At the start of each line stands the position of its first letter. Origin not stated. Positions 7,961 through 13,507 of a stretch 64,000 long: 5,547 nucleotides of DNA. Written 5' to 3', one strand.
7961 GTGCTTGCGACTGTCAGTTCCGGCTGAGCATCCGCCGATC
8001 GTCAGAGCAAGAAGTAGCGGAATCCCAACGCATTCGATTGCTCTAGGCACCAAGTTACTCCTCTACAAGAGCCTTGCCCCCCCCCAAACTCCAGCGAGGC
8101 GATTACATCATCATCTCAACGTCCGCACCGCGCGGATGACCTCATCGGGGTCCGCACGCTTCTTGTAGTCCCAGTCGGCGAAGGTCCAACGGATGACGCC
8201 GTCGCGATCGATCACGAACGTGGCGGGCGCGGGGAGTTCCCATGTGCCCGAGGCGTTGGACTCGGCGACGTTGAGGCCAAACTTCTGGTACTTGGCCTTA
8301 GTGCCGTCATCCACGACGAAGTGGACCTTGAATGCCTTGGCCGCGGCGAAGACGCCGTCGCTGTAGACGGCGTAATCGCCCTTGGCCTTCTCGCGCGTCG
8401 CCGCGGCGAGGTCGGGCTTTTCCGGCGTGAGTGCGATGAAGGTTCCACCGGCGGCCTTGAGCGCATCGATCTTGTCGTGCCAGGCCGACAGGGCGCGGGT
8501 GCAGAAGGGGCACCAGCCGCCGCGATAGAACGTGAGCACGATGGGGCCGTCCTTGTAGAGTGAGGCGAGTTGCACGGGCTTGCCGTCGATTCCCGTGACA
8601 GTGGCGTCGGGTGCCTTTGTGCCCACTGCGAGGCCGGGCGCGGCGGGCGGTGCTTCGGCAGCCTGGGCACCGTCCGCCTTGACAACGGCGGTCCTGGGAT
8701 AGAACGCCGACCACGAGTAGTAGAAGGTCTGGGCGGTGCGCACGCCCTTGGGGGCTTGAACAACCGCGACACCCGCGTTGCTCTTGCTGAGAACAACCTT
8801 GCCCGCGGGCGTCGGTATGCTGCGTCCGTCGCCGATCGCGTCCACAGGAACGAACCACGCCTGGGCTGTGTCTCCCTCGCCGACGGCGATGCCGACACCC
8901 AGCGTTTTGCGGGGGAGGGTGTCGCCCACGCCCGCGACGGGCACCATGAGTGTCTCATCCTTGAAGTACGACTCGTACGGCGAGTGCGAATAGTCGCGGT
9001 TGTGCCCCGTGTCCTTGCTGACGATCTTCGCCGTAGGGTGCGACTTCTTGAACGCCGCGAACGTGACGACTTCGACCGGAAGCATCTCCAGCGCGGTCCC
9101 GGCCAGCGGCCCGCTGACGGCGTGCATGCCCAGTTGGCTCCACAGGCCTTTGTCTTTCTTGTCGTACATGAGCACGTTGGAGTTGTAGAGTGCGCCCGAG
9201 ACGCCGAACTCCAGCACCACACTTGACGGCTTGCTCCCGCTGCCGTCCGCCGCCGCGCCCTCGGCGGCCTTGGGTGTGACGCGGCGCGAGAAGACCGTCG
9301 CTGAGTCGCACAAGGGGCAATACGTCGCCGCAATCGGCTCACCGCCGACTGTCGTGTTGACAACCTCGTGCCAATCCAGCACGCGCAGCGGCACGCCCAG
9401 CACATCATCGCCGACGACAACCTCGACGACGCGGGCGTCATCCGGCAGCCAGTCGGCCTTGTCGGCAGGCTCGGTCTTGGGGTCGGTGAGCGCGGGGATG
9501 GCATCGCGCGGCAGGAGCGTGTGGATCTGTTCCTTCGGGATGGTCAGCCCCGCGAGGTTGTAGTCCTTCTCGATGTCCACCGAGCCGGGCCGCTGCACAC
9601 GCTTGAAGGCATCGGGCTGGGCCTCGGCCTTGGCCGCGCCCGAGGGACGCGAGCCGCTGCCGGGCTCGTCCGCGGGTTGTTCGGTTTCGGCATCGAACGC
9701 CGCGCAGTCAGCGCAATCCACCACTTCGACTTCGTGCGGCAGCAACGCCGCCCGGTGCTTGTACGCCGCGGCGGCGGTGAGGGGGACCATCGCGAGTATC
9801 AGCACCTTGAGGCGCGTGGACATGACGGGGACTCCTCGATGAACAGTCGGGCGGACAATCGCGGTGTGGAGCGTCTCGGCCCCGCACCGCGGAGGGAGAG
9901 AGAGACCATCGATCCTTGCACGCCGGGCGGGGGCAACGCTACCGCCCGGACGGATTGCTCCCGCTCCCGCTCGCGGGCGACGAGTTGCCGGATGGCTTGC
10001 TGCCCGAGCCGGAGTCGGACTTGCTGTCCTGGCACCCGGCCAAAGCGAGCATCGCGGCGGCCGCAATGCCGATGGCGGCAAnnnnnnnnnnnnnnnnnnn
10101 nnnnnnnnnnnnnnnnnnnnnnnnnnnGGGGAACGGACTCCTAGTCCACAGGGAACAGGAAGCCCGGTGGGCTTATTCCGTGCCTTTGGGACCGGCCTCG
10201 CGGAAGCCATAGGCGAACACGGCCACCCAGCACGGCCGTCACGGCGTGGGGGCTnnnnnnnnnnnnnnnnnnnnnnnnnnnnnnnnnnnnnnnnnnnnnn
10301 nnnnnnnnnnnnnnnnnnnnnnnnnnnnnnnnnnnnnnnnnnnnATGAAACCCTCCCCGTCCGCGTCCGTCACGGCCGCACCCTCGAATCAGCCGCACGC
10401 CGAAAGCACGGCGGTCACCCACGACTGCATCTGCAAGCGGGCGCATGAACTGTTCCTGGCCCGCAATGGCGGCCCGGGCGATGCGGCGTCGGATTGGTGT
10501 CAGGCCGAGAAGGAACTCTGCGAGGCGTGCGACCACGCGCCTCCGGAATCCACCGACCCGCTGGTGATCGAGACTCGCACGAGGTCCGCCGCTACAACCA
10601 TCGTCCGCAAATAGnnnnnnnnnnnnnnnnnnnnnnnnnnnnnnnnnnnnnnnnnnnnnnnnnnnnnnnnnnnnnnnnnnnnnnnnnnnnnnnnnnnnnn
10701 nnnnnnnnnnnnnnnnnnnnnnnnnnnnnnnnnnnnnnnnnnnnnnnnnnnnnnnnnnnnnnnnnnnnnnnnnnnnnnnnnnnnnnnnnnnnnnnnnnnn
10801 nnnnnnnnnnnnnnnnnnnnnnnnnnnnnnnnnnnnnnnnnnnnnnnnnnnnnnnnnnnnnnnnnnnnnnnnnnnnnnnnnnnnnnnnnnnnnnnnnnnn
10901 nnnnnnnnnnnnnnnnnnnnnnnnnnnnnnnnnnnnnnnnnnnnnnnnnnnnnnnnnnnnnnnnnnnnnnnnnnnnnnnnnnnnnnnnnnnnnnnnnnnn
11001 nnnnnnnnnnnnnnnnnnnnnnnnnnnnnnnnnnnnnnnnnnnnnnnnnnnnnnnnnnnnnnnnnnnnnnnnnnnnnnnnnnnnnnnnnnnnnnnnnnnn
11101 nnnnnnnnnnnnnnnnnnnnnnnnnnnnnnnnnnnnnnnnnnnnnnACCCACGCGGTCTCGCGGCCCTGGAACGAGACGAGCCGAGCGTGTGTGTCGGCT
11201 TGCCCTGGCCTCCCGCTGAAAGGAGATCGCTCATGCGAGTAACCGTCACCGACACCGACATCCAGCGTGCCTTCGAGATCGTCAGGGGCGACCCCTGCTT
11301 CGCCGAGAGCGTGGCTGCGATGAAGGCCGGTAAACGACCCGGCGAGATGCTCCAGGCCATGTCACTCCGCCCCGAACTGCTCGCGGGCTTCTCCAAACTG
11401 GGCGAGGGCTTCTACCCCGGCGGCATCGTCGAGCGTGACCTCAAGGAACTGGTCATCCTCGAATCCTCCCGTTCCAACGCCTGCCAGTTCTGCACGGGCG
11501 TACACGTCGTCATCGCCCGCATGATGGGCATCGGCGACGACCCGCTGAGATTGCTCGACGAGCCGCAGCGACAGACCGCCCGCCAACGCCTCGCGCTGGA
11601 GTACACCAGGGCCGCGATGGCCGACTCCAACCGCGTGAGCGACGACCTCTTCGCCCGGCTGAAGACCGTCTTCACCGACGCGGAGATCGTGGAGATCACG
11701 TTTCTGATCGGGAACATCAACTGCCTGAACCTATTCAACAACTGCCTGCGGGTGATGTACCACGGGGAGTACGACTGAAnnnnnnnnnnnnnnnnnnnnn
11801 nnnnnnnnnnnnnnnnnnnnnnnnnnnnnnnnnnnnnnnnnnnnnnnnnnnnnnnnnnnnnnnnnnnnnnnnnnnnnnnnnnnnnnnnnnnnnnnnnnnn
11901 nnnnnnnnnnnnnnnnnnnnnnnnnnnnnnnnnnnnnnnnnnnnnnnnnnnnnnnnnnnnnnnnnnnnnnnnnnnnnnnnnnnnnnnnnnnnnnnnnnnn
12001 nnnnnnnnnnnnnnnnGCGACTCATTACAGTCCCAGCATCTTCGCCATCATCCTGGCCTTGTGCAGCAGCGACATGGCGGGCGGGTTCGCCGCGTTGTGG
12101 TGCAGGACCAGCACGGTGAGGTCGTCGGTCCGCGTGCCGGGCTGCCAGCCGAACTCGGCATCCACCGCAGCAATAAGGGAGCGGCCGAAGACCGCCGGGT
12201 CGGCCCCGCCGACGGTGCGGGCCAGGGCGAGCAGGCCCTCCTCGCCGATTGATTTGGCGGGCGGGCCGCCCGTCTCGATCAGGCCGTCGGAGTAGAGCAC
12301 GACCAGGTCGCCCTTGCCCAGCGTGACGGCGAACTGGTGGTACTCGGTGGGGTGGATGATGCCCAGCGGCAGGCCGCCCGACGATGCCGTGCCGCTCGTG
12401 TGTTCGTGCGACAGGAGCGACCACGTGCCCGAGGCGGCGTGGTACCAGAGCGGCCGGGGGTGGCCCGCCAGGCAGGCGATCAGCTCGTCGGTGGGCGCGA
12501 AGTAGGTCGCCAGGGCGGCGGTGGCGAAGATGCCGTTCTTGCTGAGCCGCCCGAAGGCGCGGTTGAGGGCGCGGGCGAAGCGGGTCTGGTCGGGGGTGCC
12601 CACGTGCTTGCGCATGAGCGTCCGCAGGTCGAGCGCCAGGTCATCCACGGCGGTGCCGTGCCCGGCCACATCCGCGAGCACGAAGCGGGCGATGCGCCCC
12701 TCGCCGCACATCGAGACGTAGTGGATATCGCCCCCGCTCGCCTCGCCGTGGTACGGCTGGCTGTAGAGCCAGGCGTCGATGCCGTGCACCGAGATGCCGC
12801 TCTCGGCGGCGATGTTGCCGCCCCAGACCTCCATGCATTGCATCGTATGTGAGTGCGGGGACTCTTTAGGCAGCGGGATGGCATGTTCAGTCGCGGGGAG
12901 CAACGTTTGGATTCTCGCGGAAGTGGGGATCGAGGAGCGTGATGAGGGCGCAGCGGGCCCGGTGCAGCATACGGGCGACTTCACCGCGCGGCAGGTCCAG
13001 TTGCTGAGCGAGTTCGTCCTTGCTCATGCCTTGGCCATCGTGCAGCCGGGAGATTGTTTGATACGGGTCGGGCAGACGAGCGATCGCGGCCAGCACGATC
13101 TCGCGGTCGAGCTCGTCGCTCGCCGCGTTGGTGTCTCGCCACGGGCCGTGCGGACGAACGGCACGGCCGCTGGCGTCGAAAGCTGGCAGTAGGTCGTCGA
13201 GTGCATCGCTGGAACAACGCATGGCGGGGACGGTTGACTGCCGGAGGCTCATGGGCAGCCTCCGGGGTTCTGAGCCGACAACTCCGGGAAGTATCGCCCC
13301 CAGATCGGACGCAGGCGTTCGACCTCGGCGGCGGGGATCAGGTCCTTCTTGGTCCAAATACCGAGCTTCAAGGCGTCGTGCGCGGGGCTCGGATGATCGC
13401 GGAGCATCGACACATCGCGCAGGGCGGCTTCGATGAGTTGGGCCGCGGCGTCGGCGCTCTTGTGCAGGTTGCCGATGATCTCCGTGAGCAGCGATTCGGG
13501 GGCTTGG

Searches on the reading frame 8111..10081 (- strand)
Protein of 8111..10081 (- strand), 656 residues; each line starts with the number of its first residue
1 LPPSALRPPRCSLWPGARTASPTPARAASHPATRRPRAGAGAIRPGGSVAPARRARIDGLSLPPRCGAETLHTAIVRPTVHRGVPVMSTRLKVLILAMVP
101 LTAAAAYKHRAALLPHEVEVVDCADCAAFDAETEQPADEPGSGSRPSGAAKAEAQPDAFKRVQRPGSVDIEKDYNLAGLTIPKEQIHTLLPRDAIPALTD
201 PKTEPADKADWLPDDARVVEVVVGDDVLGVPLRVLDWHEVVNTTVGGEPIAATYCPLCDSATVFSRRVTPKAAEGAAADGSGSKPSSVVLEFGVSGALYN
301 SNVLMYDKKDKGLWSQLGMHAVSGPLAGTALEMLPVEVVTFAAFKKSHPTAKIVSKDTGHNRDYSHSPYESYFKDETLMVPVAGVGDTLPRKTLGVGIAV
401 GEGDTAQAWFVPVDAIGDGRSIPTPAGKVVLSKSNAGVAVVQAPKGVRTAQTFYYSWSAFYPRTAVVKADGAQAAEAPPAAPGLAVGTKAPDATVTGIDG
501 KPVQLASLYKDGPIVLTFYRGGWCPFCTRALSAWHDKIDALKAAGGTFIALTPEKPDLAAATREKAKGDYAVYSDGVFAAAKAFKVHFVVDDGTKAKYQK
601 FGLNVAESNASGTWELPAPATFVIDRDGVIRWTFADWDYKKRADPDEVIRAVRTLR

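Call 13: search_protein_families(library=pfam, proteins=[window:8111-10081:-])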
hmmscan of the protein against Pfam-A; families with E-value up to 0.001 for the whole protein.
window:8111-10081:- (656 aa): 3 families
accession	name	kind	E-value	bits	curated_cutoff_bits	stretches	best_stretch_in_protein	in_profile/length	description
PF11376.13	DUF3179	-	1.7e-62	211.9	27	1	192-406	1-199/292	Protein of unknown function (DUF3179)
PF00578.27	AhpC-TSA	-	6.1e-21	75.1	26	1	486-632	1-123/124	AhpC/TSA family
PF08534.16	Redoxin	-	1.1e-19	71.1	26.6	1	486-640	2-138/148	Redoxin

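Call 53: search_protein_families(library=ncbifam, proteins=[window:8111-9823:-], max_evalue=0.00001)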
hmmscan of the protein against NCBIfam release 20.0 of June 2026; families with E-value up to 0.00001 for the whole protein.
window:8111-9823:- (570 aa): 3 families
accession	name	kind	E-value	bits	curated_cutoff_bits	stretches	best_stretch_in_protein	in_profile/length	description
NF006960.0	PRK09437.1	equivalog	8.3e-07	29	140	1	398-500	4-105/156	thioredoxin-dependent thiol peroxidase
NF040769.1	SelL_rel_redox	subfamily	1.5e-06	28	120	0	403-563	2-170/173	SelL-related redox protein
NF002854.0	PRK03147.1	subfamily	4.4e-06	26.7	170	0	398-475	36-111/176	thiol-disulfide oxidoreductase ResA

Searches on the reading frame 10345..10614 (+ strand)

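Call 18: search_protein_families(library=pfam, proteins=[window:10345-10614:+], max_evalue=0.01)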
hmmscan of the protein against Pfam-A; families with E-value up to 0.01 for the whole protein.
window:10345-10614:+ (89 aa): 1 family
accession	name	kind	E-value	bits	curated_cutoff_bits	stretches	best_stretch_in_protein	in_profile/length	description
PF11154.13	DUF2934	-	9.8e-05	22.4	22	1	28-58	5-35/37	Protein of unknown function (DUF2934)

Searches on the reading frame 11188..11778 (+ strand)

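Call 13: search_protein_families(library=pfam, proteins=[window:11188-11778:+])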
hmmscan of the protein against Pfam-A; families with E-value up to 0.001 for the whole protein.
window:11188-11778:+ (196 aa): 1 family
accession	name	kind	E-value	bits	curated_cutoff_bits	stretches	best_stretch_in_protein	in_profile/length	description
PF02627.25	CMD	-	1.4e-08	35.1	23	1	62-121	1-60/84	Carboxymuconolactone decarboxylase family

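Call 48: search_protein_families(library=ncbifam, proteins=[window:11233-11778:+], max_evalue=0.001)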
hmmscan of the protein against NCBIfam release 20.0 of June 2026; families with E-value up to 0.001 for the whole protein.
window:11233-11778:+ (181 aa): 6 families
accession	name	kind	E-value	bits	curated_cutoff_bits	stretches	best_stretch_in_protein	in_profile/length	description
NF053654.1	GroundWater_YciW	equivalog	9.8e-18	64.5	310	1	44-175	38-172/179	YciW-related (seleno)protein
TIGR00778.1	ahpD_dom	domain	1.1e-05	24.8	27.8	1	67-103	4-40/51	alkylhydroperoxidase AhpD family core domain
TIGR01926.1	peroxid_rel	subfamily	1.2e-05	25.1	81.8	1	63-159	58-158/178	peroxidase-related enzyme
TIGR04030.1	perox_Avi_7169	hypoth_equivalog_domain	2.3e-05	24.6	233.15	1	61-155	65-165/185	alkylhydroperoxidase domain protein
NF041537.1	ArsM_AhpD_UU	exception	0.00064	18.6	510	1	49-106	264-321/345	arsenite methyltransferase/AhpD domain selenoprotein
NF041238.1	AhpD_rel_CFYUT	equivalog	0.00095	18.5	175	0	36-161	176-320/357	alkylhydroperoxidase-related (seleno)protein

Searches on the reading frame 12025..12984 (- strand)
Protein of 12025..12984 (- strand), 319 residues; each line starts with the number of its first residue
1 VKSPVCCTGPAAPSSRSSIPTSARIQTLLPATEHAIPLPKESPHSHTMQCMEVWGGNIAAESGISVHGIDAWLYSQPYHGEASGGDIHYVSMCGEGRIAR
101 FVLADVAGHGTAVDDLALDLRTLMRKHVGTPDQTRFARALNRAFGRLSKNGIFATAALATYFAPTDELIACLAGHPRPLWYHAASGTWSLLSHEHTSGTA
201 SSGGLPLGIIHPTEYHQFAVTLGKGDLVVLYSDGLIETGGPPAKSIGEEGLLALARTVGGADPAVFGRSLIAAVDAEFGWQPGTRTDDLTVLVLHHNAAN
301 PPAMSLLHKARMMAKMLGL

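Call 13: search_protein_families(library=pfam, proteins=[window:12025-12984:-])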
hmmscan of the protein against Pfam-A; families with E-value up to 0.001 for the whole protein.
window:12025-12984:- (319 aa): 1 family
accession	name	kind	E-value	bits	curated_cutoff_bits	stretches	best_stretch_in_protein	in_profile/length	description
PF07228.17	SpoIIE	-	2.8e-30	106.1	25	1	100-296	6-191/192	Stage II sporulation protein E (SpoIIE)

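Call 53: search_protein_families(library=ncbifam, proteins=[window:12025-12903:-], max_evalue=0.00001)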
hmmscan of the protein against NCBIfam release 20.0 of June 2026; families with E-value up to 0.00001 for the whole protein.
window:12025-12903:- (292 aa): 0 families

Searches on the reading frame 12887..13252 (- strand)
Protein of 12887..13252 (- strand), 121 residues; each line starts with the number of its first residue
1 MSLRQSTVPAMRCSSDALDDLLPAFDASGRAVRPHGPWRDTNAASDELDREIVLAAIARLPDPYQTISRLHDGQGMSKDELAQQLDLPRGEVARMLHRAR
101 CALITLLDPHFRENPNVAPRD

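Call 48: search_protein_families(library=ncbifam, proteins=[window:12887-13252:-], max_evalue=0.001)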
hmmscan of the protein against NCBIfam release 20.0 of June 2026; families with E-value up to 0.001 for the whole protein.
window:12887-13252:- (121 aa): 20 families
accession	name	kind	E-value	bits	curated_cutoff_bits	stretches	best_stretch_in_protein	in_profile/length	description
TIGR02937.1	sigma70-ECF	superfamily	1.9e-09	37.4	42.9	1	29-101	96-159/165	sigma-70 family RNA polymerase sigma factor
NF058625.1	sigma_PG0214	equivalog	1.9e-07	31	130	1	49-103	103-157/170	GFO_1088 family ECF-type sigma factor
NF008888.0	PRK11922.1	equivalog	3.8e-07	30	204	1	40-105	130-194/231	RNA polymerase sigma factor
NF009170.0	PRK12517.1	subfamily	5.5e-06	25.9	197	1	43-109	112-178/188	RNA polymerase sigma factor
NF009171.0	PRK12518.1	equivalog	6.5e-06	26.1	208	1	50-107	127-184/191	RNA polymerase sigma factor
NF009172.0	PRK12519.1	subfamily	1e-05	25.1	222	1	43-106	126-188/194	RNA polymerase sigma factor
TIGR02939.1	RpoE_Sigma70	equivalog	2.2e-05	24.5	236.15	1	45-109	125-188/190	RNA polymerase sigma factor RpoE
NF009173.0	PRK12520.1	equivalog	3e-05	23.8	255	1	15-116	88-188/191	RNA polymerase sigma factor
NF007223.0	PRK09641.1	equivalog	4.4e-05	23.4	209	1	46-105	124-182/187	RNA polymerase sigma factor SigW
TIGR02983.1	SigE-fam_strep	subfamily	4.7e-05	23.3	141.55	1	40-107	91-158/162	SigE family RNA polymerase sigma factor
NF008892.0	PRK11924.2-1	equivalog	5.2e-05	22.9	291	1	13-111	99-197/203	RNA polymerase sigma factor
TIGR02984.1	Sig-70_plancto1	subfamily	7.2e-05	22.4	183.75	1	52-103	133-184/189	RNA polymerase sigma-70 factor, Planctomycetaceae-specific subfamily 1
NF009178.0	PRK12526.1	equivalog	0.00011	21.8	301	1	41-99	140-198/211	RNA polymerase sigma factor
TIGR02948.1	SigW_bacill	equivalog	0.00012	22.2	243.1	1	50-104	127-181/187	RNA polymerase sigma factor SigW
TIGR02947.1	SigH_actino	hypoth_equivalog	0.00012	21.9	251.55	1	43-107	115-179/193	RNA polymerase sigma-70 factor, TIGR02947 family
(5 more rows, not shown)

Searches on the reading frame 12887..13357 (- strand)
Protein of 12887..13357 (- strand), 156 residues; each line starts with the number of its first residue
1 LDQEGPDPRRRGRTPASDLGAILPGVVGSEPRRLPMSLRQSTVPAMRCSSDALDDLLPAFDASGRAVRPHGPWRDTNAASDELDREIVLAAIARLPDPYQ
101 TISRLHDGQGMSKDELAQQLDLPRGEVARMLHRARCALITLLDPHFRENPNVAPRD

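Call 18: search_protein_families(library=pfam, proteins=[window:12887-13357:-], max_evalue=0.01)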
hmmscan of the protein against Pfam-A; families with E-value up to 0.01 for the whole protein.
window:12887-13357:- (156 aa): 3 families
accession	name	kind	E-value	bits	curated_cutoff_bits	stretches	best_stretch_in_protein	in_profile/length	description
PF08281.18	Sigma70_r4_2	-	9.8e-09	35.2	25.7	1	86-135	2-51/54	Sigma-70, region 4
PF04545.22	Sigma70_r4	-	0.00055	19.8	24.1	1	91-135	1-45/50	Sigma-70, region 4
PF09339.16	HTH_IclR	-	0.0031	17.7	22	0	107-132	15-40/52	IclR helix-turn-helix domain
